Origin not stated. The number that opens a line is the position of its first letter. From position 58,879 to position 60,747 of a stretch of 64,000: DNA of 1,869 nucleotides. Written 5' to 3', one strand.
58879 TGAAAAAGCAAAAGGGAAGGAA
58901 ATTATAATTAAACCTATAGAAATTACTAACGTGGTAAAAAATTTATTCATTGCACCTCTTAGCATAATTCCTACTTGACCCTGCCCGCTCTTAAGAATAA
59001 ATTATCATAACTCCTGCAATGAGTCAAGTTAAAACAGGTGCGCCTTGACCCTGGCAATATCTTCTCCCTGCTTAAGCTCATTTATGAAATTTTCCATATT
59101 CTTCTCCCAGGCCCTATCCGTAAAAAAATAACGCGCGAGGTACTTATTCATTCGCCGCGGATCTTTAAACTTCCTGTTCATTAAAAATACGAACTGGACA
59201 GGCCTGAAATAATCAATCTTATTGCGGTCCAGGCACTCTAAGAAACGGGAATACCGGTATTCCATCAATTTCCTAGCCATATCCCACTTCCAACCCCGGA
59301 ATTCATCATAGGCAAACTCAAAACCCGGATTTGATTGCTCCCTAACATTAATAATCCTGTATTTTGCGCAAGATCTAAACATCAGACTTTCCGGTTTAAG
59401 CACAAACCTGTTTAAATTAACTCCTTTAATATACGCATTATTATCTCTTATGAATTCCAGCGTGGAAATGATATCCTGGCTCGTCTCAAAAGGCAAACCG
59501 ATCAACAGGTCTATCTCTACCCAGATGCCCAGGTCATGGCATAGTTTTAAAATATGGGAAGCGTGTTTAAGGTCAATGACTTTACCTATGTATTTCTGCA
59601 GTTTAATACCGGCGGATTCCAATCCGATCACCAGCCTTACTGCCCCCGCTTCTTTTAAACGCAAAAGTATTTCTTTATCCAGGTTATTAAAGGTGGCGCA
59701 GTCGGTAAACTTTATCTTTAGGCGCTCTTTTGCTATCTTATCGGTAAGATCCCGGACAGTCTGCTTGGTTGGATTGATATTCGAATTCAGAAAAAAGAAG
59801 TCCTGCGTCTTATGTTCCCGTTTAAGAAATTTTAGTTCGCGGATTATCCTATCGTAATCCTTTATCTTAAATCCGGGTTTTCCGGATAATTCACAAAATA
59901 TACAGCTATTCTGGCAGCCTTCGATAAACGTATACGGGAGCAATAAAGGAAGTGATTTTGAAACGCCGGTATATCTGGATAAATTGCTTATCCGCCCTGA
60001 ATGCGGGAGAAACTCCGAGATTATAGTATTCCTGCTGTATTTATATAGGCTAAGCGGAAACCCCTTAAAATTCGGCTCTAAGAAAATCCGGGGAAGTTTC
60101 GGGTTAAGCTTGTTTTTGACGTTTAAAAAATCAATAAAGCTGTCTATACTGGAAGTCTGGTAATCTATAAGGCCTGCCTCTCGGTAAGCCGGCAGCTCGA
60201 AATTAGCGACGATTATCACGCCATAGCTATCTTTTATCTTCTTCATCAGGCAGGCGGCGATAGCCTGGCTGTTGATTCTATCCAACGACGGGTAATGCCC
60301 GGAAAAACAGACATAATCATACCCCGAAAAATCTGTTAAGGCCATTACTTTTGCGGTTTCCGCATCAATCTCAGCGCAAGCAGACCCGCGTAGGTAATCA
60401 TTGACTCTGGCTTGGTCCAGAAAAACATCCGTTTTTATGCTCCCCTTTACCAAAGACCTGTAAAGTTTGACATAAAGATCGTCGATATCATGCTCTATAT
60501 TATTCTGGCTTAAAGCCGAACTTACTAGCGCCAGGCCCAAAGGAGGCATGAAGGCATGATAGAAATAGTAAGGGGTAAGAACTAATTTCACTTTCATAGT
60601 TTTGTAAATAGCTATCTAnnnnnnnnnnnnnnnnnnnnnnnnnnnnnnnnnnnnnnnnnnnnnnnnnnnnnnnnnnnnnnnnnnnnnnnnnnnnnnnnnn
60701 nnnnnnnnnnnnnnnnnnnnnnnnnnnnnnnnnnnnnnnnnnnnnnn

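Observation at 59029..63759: Acyl-CoA dehydrogenase, EtfB and ferredoxin-fused EtfA transcribed head-to-tail into the radical SAM operon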

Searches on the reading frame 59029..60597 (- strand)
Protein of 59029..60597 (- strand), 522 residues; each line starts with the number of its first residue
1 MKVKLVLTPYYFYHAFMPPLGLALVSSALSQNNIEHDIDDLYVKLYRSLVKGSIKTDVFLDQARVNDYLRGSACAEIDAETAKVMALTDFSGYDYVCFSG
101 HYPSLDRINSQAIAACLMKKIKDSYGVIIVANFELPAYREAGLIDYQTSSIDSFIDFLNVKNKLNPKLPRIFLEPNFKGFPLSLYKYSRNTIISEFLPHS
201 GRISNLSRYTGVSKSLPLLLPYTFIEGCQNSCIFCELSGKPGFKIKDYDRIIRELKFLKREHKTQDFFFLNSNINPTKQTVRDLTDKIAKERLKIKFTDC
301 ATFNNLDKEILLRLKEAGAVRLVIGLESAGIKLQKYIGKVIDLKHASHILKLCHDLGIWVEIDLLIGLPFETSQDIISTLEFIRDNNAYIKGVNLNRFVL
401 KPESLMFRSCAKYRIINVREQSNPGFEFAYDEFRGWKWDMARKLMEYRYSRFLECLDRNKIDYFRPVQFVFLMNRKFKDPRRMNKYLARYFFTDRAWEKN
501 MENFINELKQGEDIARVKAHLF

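Call 5: search_protein_families(library=pfam, proteins=[window:59029-60597:-], max_evalue=0.01)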
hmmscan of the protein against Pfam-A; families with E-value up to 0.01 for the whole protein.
window:59029-60597:- (522 aa): 1 family
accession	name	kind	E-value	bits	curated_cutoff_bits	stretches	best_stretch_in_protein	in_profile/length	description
PF04055.27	Radical_SAM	-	3.6e-17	63.5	29.5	1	223-383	2-166/166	Radical SAM superfamily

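Call 6: search_protein_families(library=ncbifam, proteins=[window:59029-60597:-], max_evalue=0.01)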
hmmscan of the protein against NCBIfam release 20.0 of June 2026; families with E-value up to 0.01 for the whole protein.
window:59029-60597:- (522 aa): 22 families
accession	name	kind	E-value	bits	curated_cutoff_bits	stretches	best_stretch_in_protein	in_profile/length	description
TIGR03471.1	HpnJ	equivalog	1.4e-19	70.3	577.6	1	226-389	204-368/472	hopanoid biosynthesis associated radical SAM protein HpnJ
NF050148.1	rSAM_ApyD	equivalog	1.5e-17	63.2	750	1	227-403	207-384/645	RiPP biosynthesis radical SAM protein ApyD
TIGR04072.2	rSAM_ladder_B12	equivalog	1.7e-14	53.3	360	1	227-385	188-348/443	lipid biosynthesis B12-binding/radical SAM protein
TIGR04479.1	bcpD_PhpK_rSAM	subfamily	1.8e-14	53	600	1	226-386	248-409/504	PhpK family radical SAM P-methyltransferase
TIGR03975.1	rSAM_ocin_1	subfamily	1.5e-13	50.2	281.85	1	227-385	273-429/606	RiPP maturation radical SAM C-methyltransferase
NF038361.1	rSAM_Sden_1168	equivalog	4.9e-13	48.5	575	1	222-385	286-450/560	Sden_1168 family B12-binding radical SAM P-methyltransferase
TIGR02026.1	BchE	equivalog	1.9e-09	36.9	481.35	1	223-385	198-364/497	magnesium-protoporphyrin IX monomethyl ester anaerobic oxidative cyclase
TIGR04013.1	B12_SAM_MJ_1487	hypoth_equivalog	2e-08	33.5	251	1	321-385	268-332/382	TIGR04013 family B12-binding domain/radical SAM domain-containing protein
NF033070.1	rSAM_AprD4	equivalog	9.9e-08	31.3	500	1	227-385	204-365/456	AprD4 family radical SAM diol-dehydratase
TIGR04107.1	rSAM_HutW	equivalog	6.5e-07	28.5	400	1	303-419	136-251/419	heme anaerobic degradation radical SAM methyltransferase ChuW/HutW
NF006064.0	PRK08207.2-2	equivalog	8e-07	28.4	504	1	299-387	241-329/465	coproporphyrinogen III oxidase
TIGR01212.1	TIGR01212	equivalog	1.6e-06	27.5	180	1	231-400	39-217/302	tRNA modification radical SAM protein MnmL/YtqA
TIGR04014.1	B12_SAM_MJ_0865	equivalog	5.4e-06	25.4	360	1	227-386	168-336/434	methyl-coenzyme M reductase glutamine C-methyltransferase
TIGR00538.1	hemN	equivalog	1.3e-05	24.2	324.95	1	215-383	47-227/454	oxygen-independent coproporphyrinogen III oxidase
TIGR04385.1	B12_rSAM_cofa1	equivalog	5.9e-05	22.5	450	1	226-383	202-361/438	B12 lower ligand biosynthesis radical SAM protein BzaD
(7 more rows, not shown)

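Call 9: find_homologous_proteins(query=window:59029-60597:-, max_evalue=0.00001)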
Query window:59029-60597:- (522 aa): 13 proteins with E <= 0.00001 among 8000 candidates.
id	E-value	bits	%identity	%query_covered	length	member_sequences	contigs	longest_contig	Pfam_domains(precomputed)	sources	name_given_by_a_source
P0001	0.0e+0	1193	100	100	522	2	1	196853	PF04055.28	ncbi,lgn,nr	ncbi:MAG: radical SAM protein [Candidatus Omnitrophica bacterium]|nr:radical SAM protein [Candidatus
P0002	1.2e-286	970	81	100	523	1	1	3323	PF04055.28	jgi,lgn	jgi:radical SAM superfamily enzyme YgiQ (UPF0313 family)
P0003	1.4e-277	940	77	100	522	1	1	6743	PF04055.28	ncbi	-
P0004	2.4e-245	833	68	100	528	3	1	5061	PF04055.28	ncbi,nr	ncbi:MAG: radical SAM protein [Candidatus Omnitrophica bacterium]|nr:radical SAM protein [Candidatus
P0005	6.2e-192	657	57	99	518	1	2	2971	PF04055.28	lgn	-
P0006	9.4e-178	610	54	99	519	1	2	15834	PF04055.28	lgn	-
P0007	5.5e-168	578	54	95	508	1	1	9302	PF04055.28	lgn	-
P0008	1.9e-163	563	49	98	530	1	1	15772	PF04055.28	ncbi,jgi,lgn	-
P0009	1.0e-161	557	50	98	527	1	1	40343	PF04055.28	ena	-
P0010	3.7e-156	539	49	98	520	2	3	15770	PF04055.28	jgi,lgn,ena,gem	-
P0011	4.2e-147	509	46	98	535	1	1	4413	PF04055.28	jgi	-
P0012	1.4e-108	382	56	57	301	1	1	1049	PF04055.28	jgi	jgi:radical SAM superfamily enzyme YgiQ (UPF0313 family)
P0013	9.8e-6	43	29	34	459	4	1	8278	PF04055.28,PF02310.25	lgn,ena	-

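Call 10: find_encoding_contigs(protein=P0009, flank=10000, max_places=3)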
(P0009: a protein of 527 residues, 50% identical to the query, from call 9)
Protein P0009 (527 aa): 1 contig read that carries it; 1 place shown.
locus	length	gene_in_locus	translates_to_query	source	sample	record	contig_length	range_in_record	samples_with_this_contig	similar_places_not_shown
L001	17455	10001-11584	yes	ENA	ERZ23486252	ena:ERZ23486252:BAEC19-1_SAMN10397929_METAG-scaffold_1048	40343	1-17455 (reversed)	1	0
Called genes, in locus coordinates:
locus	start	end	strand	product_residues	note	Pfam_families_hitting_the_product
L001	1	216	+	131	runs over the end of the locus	-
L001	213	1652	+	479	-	PF25145:NfeD1b_N, PF24961:NfeD_membrane, PF01957:NfeD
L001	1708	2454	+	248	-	PF01145:Band_7, PF13421:Band_7_1 (faint)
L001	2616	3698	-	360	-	-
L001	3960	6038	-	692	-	PF00515:TPR_1 (weak), PF13432:TPR_16, PF13371:TPR_9 (weak), PF13371:TPR_9, PF13414:TPR_11, PF13432:TPR_16, PF00515:TPR_1, PF13414:TPR_11, +11 more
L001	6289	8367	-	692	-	PF00515:TPR_1 (weak), PF13432:TPR_16, PF13371:TPR_9 (weak), PF13371:TPR_9, PF13414:TPR_11, PF13432:TPR_16, PF00515:TPR_1, PF13414:TPR_11, +11 more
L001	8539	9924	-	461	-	PF13432:TPR_16 (weak), PF00515:TPR_1 (weak), PF07719:TPR_2 (weak), PF13176:TPR_7 (weak), PF13181:TPR_8 (weak)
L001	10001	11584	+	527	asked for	PF04055:Radical_SAM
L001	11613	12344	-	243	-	-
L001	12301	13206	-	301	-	PF01136:Peptidase_U32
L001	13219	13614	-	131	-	PF07238:PilZ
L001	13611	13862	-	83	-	-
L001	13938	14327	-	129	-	PF01740:STAS, PF13466:STAS_2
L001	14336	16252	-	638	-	PF05226:CHASE2, PF07228:SpoIIE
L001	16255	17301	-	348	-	-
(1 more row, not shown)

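Call 11: find_encoding_contigs(protein=P0006, flank=10000, max_places=3)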
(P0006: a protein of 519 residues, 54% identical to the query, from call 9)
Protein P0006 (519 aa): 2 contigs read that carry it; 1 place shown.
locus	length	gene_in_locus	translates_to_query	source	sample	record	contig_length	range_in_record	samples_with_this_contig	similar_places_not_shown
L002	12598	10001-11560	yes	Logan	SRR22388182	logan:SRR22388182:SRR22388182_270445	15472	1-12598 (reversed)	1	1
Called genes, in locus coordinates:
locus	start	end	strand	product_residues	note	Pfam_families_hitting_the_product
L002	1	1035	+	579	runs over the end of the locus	PF04055:Radical_SAM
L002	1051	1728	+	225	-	PF13489:Methyltransf_23 (weak), PF13847:Methyltransf_31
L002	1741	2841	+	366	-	PF04055:Radical_SAM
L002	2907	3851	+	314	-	PF04055:Radical_SAM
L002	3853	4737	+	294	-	PF04055:Radical_SAM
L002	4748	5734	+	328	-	-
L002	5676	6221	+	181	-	PF13431:TPR_17 (faint), PF07719:TPR_2 (faint)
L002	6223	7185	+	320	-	-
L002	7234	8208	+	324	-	PF04055:Radical_SAM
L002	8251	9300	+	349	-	-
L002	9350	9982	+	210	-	-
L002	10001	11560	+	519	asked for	PF04055:Radical_SAM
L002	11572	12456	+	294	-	PF04055:Radical_SAM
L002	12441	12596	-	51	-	?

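Call 12: find_encoding_contigs(protein=P0008, flank=10000, max_places=3)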
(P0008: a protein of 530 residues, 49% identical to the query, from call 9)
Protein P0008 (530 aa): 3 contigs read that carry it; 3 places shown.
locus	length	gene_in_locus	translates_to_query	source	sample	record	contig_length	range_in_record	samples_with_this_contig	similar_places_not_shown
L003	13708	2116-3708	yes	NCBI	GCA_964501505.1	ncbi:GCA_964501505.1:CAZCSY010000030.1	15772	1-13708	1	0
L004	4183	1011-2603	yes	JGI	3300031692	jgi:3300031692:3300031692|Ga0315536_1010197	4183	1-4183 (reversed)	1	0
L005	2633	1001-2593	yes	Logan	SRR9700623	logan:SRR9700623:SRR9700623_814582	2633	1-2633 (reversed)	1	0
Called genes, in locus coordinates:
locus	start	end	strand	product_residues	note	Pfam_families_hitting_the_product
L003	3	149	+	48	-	?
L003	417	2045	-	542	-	PF13432:TPR_16 (weak), PF00515:TPR_1, PF07719:TPR_2 (weak), PF13374:TPR_10 (weak), PF13424:TPR_12, PF13432:TPR_16, PF14559:TPR_19 (weak), PF00515:TPR_1 (weak), +7 more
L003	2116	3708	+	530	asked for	PF04055:Radical_SAM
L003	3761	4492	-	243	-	-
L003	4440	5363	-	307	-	PF01136:Peptidase_U32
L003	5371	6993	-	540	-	PF13431:TPR_17 (faint), PF12895:ANAPC3 (faint), PF13176:TPR_7 (faint), PF13428:TPR_14 (faint), PF13432:TPR_16 (weak), PF14559:TPR_19 (weak), PF13432:TPR_16, PF14559:TPR_19 (weak), +8 more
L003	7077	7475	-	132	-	PF07238:PilZ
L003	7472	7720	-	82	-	-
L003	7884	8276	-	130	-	PF01740:STAS, PF13466:STAS_2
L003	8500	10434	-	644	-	PF05226:CHASE2, PF07228:SpoIIE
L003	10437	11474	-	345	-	-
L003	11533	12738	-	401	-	PF04773:FecR (faint)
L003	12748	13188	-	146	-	PF13581:HATPase_c_2, PF02518:HATPase_c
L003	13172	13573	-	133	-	PF01740:STAS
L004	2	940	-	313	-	?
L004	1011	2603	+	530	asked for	PF04055:Radical_SAM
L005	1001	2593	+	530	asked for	PF04055:Radical_SAM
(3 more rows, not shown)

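Call 13: find_encoding_contigs(protein=P0003, flank=10000, max_places=3)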
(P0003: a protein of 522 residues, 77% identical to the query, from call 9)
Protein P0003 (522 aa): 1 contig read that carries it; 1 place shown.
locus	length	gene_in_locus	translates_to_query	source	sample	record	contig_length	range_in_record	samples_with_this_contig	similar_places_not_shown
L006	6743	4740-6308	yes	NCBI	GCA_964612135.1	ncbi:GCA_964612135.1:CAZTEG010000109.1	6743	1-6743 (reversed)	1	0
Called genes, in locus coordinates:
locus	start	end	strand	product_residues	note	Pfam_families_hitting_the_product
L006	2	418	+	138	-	?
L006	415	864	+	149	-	PF00583:Acetyltransf_1, PF13673:Acetyltransf_10, PF13508:Acetyltransf_7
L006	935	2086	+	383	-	PF02771:Acyl-CoA_dh_N, PF22924:ACOX_C_alpha1 (faint), PF02770:Acyl-CoA_dh_M, PF00441:Acyl-CoA_dh_1, PF08028:Acyl-CoA_dh_2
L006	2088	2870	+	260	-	PF01012:ETF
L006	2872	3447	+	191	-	-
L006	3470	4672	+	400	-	PF00037:Fer4 (weak), PF12797:Fer4_2 (faint), PF12838:Fer4_7, PF13187:Fer4_9, PF13237:Fer4_10, PF00037:Fer4 (weak), PF01012:ETF, PF00766:ETF_alpha, +3 more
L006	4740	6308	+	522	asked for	PF04055:Radical_SAM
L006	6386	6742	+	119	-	?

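Call 14: find_encoding_contigs(protein=P0004, flank=10000, max_places=3)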
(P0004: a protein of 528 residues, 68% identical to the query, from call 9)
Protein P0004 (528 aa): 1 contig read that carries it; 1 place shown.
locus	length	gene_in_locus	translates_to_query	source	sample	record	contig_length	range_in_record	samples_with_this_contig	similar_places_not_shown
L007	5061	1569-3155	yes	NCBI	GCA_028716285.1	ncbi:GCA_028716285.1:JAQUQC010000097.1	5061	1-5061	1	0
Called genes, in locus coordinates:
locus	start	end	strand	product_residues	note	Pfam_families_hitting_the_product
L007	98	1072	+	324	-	-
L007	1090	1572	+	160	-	-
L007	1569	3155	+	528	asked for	PF04055:Radical_SAM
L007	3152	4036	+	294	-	PF04055:Radical_SAM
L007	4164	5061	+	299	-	PF00154:RecA_N, PF08423:Rad51, PF06745:ATPase (faint), PF27531:MT3502_N (weak)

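Call 15: find_encoding_contigs(protein=P0002, flank=10000, max_places=3)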
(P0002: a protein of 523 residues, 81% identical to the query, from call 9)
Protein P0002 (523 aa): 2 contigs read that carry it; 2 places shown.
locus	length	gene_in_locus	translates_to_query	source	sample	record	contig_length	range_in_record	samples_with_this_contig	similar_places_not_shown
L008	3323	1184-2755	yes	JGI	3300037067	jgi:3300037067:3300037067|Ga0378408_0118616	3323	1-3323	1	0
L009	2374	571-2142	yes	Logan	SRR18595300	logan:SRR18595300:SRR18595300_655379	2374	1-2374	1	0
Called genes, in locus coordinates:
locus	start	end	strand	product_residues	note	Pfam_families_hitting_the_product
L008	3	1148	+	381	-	?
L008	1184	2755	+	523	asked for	PF04055:Radical_SAM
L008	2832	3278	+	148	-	-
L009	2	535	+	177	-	?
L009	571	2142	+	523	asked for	PF04055:Radical_SAM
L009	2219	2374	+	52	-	?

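Call 16: find_encoding_contigs(protein=P0007, flank=10000, max_places=3)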
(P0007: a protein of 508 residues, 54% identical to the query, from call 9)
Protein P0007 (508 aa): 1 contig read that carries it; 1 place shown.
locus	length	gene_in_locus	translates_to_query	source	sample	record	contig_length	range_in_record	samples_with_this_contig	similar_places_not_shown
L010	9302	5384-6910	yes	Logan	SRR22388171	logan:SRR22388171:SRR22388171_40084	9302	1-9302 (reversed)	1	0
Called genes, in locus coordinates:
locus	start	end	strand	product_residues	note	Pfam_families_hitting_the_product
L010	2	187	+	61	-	?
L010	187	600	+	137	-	-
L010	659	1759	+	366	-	PF04055:Radical_SAM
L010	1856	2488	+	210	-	PF05724:TPMT, PF07021:MetW (weak), PF13489:Methyltransf_23, PF01209:Ubie_methyltran, PF13847:Methyltransf_31, PF08241:Methyltransf_11, PF08242:Methyltransf_12, PF13649:Methyltransf_25, +1 more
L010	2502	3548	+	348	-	PF01136:Peptidase_U32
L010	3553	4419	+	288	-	-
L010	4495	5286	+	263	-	-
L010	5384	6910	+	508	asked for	PF04055:Radical_SAM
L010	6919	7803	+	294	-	PF04055:Radical_SAM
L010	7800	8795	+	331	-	-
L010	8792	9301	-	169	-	?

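Call 49: search_protein_families(library=pfam, proteins=[L006:2872-3447:+], max_evalue=0.0001)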
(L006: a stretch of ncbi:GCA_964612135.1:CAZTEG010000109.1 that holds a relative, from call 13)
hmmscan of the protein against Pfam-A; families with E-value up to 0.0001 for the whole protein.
L006:2872-3447:+ (191 aa): 0 families

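Call 57: search_solved_structures(query=window:59029-60597:-, max_evalue=0.01)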
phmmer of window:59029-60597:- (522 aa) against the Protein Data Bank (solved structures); distinct sequences matched with E-value up to 0.01: 9.
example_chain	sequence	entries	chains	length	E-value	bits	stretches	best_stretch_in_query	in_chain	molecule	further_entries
3ciw_A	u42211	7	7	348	0.00012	24.3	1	223-403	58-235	FeFe-Hydrogenase maturase | [FeFe] hydrogenase maturase subunit HydE | Biotin synthetase, putative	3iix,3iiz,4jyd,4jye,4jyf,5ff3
5fep_A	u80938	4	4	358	0.00012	24.2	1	223-403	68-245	[FeFe] hydrogenase maturase subunit HydE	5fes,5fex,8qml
7o1p_A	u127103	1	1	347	0.00017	23.7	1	223-403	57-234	[FeFe] hydrogenase maturase subunit HydE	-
3cix_A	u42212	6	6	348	0.00017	23.7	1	223-403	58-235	FeFe-Hydrogenase maturase | [FeFe] hydrogenase maturase subunit HydE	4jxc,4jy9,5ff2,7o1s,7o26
7o1o_A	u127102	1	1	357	0.00018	23.6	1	223-403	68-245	[FeFe] hydrogenase maturase subunit HydE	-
8qmk_A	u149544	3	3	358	0.00019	23.6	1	223-403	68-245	[FeFe] hydrogenase maturase subunit HydE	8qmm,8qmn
5few_A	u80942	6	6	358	0.00019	23.6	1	223-403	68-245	[FeFe] hydrogenase maturase subunit HydE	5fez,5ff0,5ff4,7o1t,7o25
4jy8_A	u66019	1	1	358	0.00019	23.6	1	223-403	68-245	FEFE-HYDROGENASE MATURASE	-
6fd2_B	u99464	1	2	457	0.0036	19.4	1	301-387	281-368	Putative apramycin biosynthetic oxidoreductase 4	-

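Call 61: search_protein_families(library=padloc, proteins=[window:59029-60597:-], max_evalue=0.001)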
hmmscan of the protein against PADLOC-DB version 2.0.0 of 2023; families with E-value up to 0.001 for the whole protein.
window:59029-60597:- (522 aa): 1 family
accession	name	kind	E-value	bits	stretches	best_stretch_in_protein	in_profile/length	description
PDLC04689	PDC-M51A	-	7.4e-07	26.3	1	227-387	192-353/420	-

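Call 66: predict_structure(alignment_id=A1)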
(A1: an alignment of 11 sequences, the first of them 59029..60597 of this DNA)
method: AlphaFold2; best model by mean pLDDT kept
length: 522 residues; sequences in the alignment: 11
mean_pLDDT: 62.3   pTM: 0.52
mean pLDDT of the five models: 62.3, 61.7, 60.9, 60.4, 59.5
residues with pLDDT >= 90: 44; 70-90: 189; 50-70: 110; < 50: 179
segments of 3 or more residues with pLDDT < 50: 9-21, 101-106, 162-246, 261-264, 266-274, 327-340, 397-406, 412-435, 462-466
pLDDT, mean of each block of 10 residues (from residue 1): 70 32 60 75 64 77 89 91 88 80 50 89 88 78 78 69 36 29 32 26 29 29 36 36 45 57 47 55 74 54 69 78 56 37 79 87 63 81 89 59 46 46 41 52 74 76 50 69 79 78 93 81 47
secondary structure, 60 per line:
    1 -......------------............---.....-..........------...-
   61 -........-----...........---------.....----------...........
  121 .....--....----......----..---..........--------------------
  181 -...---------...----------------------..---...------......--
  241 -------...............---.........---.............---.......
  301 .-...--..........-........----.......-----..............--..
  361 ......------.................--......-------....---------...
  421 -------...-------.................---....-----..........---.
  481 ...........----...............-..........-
elements in order: E2-7 H20-31 E35-39 H41-50 H62-69 H75-85 E95-99 H110-125 E128-131 H136-141 H151-160 E224-226 H233-238 H248-262 E266-274 H278-290 E294-301 H308-317 E319-326 H331-337 H343-356 E359-366 H373-389 E392-397 H405-408 E418-420 E428-430 H438-454 H458-461 H467-476 H480-491 H496-510 H512-521
